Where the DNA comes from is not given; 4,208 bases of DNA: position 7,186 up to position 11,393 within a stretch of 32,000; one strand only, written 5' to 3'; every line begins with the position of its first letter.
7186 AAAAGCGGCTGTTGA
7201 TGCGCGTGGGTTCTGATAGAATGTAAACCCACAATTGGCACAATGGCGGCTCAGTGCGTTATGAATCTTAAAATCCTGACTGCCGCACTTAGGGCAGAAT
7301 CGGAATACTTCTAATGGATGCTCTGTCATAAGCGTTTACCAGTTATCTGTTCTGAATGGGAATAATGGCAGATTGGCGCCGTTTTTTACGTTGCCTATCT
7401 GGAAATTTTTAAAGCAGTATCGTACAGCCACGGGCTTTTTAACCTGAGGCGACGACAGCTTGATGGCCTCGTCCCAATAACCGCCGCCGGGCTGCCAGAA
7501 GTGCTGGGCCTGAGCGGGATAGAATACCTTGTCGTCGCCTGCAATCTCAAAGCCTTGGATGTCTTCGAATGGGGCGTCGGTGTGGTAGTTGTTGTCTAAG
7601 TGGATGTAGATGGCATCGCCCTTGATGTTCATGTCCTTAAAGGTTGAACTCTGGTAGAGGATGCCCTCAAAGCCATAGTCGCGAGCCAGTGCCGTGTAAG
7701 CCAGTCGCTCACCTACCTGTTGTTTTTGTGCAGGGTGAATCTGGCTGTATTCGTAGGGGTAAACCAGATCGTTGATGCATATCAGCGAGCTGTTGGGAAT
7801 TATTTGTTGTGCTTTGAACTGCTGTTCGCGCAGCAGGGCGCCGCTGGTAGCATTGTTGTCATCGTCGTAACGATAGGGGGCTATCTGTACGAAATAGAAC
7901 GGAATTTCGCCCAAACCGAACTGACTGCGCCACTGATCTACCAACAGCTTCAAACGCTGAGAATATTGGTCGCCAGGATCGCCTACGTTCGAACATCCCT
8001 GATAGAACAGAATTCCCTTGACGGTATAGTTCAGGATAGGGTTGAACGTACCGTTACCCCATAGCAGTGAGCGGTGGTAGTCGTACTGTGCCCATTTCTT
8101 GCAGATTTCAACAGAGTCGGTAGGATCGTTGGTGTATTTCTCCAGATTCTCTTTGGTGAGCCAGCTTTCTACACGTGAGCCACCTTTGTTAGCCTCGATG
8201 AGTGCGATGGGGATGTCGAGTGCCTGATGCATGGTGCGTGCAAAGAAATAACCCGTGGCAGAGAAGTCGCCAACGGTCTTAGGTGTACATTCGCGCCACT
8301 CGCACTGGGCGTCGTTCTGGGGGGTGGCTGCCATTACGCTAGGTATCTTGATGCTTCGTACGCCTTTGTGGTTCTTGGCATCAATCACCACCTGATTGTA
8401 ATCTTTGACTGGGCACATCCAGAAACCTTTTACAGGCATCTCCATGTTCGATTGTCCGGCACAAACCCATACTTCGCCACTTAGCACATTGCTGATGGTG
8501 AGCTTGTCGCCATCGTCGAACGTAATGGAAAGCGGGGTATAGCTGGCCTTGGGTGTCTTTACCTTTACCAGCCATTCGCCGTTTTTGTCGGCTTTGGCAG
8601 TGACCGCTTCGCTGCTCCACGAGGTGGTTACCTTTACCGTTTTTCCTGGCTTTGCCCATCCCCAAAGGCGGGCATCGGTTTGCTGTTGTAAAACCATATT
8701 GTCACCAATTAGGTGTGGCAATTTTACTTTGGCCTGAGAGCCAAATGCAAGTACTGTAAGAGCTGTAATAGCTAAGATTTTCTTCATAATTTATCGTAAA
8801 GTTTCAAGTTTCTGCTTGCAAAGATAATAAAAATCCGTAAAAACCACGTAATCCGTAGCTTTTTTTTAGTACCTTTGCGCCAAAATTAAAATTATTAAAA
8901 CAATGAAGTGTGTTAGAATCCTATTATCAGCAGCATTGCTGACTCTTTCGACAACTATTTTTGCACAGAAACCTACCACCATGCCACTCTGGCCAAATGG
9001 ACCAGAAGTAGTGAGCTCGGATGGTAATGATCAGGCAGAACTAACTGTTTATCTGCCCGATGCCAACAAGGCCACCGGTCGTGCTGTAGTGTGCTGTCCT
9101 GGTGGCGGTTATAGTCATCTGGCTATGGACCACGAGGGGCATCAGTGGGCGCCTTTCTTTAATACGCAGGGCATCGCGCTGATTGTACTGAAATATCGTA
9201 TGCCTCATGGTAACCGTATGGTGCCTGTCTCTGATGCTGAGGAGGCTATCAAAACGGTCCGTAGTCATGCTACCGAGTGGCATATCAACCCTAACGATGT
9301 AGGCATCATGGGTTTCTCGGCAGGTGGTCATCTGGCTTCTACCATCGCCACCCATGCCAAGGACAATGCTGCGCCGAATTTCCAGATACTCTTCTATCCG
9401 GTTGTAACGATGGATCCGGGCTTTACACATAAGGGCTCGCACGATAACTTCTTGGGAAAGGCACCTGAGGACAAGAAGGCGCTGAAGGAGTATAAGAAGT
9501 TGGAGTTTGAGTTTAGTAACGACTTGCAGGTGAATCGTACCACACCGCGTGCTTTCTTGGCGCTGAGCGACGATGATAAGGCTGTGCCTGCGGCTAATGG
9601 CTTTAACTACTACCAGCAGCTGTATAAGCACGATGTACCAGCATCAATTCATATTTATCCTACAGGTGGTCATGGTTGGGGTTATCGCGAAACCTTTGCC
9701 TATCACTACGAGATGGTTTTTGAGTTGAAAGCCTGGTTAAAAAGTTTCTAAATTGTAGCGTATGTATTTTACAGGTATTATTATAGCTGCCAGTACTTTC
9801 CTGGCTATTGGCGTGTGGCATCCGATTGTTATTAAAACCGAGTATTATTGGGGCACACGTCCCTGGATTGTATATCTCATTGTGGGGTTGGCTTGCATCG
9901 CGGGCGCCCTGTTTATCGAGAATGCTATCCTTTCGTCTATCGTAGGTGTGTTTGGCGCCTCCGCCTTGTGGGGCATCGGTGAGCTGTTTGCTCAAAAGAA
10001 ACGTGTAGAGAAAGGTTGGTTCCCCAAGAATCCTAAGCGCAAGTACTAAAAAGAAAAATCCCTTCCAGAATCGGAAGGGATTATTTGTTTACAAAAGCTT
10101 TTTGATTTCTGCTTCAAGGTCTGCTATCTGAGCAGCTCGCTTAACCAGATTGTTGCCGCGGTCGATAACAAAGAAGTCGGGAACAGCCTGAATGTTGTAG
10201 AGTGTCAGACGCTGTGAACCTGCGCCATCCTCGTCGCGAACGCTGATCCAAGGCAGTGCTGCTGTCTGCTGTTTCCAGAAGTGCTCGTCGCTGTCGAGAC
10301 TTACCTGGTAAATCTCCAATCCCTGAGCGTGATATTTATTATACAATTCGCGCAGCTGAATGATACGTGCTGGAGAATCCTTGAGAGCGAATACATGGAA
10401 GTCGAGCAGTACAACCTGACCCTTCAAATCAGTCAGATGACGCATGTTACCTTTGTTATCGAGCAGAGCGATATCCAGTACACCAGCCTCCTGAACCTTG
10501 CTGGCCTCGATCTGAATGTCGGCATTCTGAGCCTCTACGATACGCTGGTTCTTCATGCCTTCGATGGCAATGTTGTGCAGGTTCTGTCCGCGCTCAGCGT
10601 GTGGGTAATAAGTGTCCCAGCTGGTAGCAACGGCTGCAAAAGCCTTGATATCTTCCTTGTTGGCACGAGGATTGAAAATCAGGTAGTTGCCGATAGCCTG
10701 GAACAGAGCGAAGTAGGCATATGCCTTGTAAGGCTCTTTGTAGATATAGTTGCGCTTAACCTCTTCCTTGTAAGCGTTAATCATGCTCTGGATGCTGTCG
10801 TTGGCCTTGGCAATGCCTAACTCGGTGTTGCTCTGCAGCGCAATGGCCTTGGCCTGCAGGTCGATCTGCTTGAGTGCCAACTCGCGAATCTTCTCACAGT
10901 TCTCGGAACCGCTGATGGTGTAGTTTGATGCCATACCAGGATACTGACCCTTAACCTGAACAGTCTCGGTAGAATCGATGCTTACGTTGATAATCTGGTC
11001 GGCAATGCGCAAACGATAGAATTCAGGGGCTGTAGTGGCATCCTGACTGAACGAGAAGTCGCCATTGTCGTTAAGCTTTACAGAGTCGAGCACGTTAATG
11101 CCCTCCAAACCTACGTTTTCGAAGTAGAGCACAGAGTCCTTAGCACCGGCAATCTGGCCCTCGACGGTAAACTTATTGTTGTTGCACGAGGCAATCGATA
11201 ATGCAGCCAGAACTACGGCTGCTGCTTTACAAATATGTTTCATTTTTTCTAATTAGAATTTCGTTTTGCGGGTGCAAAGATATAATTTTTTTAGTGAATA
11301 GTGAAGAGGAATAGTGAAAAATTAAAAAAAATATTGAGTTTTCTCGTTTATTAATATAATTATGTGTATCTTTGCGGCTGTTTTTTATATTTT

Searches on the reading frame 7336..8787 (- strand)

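Call 74: search_protein_families(library=pfam, proteins=[window:7336-8787:-], max_evalue=0.001)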
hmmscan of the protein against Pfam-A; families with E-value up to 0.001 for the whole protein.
window:7336-8787:- (483 aa): 2 families
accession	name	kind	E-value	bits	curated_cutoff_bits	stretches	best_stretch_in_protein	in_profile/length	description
PF03629.24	SASA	-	3e-19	70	24.8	1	104-366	2-224/226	Carbohydrate esterase, sialic acid-specific acetylesterase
PF17936.7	Big_6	-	2.3e-05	25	27.6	1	36-93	12-69/83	Bacterial Ig domain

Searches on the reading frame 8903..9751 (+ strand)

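Call 74: search_protein_families(library=pfam, proteins=[window:8903-9751:+], max_evalue=0.001)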
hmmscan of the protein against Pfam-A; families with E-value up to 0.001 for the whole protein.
window:8903-9751:+ (282 aa): 5 families
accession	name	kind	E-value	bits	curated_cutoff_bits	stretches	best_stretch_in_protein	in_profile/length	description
PF20434.5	BD-FAE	-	1.3e-17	64.5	26.8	1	47-155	1-113/215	BD-FAE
PF07859.19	Abhydrolase_3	-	5.6e-16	59.4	25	1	67-259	6-208/210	alpha/beta hydrolase fold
PF00326.27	Peptidase_S9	-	3.7e-13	49.9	22.6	1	109-272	42-202/213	Prolyl oligopeptidase family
PF01738.24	DLH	-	2.3e-06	27.8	21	1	118-265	84-194/217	Dienelactone hydrolase family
PF08840.17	BAAT_C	-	0.00058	20.4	20.9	0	113-257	7-158/210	BAAT / Acyl-CoA thioester hydrolase C terminal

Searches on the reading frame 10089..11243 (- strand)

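Call 74: search_protein_families(library=pfam, proteins=[window:10089-11243:-], max_evalue=0.001)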
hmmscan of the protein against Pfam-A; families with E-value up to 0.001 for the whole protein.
window:10089-11243:- (384 aa): 4 families
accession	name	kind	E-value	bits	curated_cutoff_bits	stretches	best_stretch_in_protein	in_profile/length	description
PF14289.11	DUF4369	-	1.6e-10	41.8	25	1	25-118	1-90/91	Domain of unknown function (DUF4369)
PF13905.12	Thioredoxin_8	-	1.9e-10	41.4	27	1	275-365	1-93/94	Thioredoxin-like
PF00578.27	AhpC-TSA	-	6.2e-10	39.5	26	1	257-366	7-121/124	AhpC/TSA family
PF08534.16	Redoxin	-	1.6e-05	25.2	26.6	1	258-372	9-134/148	Redoxin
